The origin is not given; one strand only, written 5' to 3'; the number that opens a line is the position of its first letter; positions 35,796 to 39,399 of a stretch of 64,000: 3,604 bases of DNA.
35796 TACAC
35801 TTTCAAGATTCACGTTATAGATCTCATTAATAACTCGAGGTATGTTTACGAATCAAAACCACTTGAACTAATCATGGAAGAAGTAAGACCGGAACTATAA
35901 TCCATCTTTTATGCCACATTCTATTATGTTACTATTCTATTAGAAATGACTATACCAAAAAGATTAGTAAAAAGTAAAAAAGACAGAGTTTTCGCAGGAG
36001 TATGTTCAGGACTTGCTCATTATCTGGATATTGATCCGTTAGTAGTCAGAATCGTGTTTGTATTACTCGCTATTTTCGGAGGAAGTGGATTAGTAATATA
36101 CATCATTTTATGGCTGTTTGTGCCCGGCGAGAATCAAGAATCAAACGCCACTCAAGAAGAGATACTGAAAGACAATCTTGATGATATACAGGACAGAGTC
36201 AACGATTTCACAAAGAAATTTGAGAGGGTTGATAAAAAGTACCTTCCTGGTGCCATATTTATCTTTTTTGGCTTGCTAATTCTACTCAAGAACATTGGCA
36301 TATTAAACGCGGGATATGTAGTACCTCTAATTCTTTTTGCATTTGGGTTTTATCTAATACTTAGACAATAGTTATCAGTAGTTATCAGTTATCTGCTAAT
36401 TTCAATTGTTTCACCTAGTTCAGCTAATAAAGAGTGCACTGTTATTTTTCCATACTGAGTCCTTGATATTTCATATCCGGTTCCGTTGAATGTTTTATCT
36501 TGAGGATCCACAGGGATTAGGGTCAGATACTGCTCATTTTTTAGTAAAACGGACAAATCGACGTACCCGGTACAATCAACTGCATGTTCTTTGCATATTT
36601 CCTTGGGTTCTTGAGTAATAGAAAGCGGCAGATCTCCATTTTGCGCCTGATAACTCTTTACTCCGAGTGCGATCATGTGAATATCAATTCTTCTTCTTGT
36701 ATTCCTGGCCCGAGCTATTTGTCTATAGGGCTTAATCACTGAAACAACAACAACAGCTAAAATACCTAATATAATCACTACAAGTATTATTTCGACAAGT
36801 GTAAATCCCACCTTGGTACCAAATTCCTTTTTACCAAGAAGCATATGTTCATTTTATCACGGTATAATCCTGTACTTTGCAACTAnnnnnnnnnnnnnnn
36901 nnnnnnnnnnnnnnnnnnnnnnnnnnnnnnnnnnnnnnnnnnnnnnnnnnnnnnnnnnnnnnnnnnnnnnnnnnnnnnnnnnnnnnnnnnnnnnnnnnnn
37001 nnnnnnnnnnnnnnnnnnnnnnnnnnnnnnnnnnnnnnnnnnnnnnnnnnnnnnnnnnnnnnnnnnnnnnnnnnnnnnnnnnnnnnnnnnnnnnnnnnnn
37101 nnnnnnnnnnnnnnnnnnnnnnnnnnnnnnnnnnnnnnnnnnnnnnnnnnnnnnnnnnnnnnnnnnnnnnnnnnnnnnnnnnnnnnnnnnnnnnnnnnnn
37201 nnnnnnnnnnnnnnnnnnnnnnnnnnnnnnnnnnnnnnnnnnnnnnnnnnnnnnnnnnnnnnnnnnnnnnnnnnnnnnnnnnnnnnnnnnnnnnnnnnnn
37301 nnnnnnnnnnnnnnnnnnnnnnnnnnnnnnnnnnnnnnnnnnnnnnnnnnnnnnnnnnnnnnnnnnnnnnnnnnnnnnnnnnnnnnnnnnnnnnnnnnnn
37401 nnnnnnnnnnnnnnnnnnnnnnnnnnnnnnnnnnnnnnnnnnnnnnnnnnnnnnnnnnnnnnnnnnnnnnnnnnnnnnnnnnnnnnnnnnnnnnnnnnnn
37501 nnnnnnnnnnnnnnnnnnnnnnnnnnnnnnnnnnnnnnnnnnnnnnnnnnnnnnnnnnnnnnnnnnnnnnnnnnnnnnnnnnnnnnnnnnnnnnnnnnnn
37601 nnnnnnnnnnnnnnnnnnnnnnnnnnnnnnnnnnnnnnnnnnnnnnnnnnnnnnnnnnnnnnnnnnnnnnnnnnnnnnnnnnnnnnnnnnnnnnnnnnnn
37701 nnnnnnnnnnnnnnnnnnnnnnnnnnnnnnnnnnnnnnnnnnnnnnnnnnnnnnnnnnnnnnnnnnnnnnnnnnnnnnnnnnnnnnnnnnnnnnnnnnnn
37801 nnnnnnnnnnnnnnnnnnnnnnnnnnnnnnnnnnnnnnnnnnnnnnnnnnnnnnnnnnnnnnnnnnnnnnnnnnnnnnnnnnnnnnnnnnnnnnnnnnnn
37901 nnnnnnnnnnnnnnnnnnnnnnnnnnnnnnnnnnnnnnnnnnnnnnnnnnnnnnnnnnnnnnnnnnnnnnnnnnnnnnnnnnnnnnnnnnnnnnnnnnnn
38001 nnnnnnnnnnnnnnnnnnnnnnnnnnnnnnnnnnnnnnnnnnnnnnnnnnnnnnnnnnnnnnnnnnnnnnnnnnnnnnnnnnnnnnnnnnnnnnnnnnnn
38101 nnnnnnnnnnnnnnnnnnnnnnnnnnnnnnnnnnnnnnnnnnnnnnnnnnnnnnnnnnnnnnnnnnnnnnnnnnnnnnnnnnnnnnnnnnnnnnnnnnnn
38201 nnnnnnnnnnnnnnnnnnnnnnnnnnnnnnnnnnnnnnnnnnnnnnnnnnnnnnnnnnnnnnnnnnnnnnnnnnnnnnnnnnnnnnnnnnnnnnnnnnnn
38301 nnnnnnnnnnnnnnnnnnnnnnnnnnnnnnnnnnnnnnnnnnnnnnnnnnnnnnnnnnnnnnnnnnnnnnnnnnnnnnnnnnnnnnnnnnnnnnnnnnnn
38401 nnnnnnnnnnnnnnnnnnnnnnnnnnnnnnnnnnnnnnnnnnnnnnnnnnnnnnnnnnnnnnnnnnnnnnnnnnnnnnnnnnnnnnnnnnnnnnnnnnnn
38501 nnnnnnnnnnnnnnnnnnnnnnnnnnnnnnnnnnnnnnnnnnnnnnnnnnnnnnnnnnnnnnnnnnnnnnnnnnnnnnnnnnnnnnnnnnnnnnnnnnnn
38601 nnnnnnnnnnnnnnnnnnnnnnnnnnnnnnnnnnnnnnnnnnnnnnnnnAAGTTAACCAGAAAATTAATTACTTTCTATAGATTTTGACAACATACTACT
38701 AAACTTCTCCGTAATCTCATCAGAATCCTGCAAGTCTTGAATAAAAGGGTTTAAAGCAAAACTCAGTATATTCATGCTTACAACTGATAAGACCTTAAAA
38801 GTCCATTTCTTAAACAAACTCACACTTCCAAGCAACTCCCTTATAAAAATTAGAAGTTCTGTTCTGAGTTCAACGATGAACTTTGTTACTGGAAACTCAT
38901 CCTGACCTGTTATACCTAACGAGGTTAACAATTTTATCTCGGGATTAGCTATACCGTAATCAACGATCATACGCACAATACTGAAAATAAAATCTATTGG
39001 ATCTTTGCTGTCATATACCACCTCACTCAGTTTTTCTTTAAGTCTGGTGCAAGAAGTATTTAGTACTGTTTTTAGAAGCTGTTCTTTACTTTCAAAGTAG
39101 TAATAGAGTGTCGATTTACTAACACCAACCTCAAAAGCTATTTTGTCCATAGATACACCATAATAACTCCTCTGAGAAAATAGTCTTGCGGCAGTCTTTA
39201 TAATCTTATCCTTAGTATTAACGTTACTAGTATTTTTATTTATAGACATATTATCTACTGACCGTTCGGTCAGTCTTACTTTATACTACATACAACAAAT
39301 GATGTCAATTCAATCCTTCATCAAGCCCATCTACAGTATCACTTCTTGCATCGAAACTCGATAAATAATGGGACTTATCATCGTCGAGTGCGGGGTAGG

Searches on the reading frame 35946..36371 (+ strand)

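Call 5: search_protein_families(library=pfam, proteins=[window:35946-36371:+], max_evalue=0.001)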
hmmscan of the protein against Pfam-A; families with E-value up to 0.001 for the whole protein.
window:35946-36371:+ (141 aa): 2 families
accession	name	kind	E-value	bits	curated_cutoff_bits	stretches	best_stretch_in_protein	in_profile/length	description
PF04024.17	PspC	-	9.8e-26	89.8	25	1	5-61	1-57/58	PspC domain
PF22570.1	LiaF-TM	-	2.8e-05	25.3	27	1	97-141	47-94/98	LiaF transmembrane domain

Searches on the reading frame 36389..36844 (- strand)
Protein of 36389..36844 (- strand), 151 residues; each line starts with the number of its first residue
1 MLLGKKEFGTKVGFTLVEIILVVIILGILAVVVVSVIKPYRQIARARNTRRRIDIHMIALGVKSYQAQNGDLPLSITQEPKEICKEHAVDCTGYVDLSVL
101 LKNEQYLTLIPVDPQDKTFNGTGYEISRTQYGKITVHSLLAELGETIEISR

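Call 5: search_protein_families(library=pfam, proteins=[window:36389-36844:-], max_evalue=0.001)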
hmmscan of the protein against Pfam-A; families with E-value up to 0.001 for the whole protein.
window:36389-36844:- (151 aa): 0 families

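Call 70: search_protein_families(library=pfam, proteins=[window:36389-36844:-], max_evalue=1)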
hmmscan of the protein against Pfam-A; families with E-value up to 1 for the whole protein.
window:36389-36844:- (151 aa): 6 families
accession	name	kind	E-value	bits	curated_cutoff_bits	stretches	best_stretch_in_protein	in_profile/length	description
PF06305.16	LapA_dom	-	0.015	15.6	28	1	14-53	17-56/64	Lipopolysaccharide assembly protein A domain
PF07963.17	N_methyl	-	0.016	15.2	21.2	1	13-33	6-26/27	Prokaryotic N-terminal methylation motif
PF14221.11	DUF4330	-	0.088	13.4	27.6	1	14-63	11-63/167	Domain of unknown function (DUF4330)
PF09682.15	Phage_holin_6_1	-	0.11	13.3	24.9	1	19-53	6-40/101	Bacteriophage holin of superfamily 6 (Holin_LLH)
PF07406.16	NICE-3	-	0.17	12.4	22.7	1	20-54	8-41/181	NICE-3 protein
PF11742.13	DUF3302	-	0.22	12.1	32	0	18-51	6-38/77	Protein of unknown function (DUF3302)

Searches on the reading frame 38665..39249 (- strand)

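Call 5: search_protein_families(library=pfam, proteins=[window:38665-39249:-], max_evalue=0.001)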
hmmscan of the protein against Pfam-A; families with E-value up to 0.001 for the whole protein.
window:38665-39249:- (194 aa): 2 families
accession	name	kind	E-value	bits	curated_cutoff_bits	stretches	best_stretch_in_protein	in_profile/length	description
PF00440.29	TetR_N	-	3.5e-17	62.3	24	1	16-60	1-45/47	Bacterial regulatory proteins, tetR family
PF13022.12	HTH_Tnp_1_2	-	0.00058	20.4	27.9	1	18-77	13-71/122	Helix-turn-helix of insertion element transposase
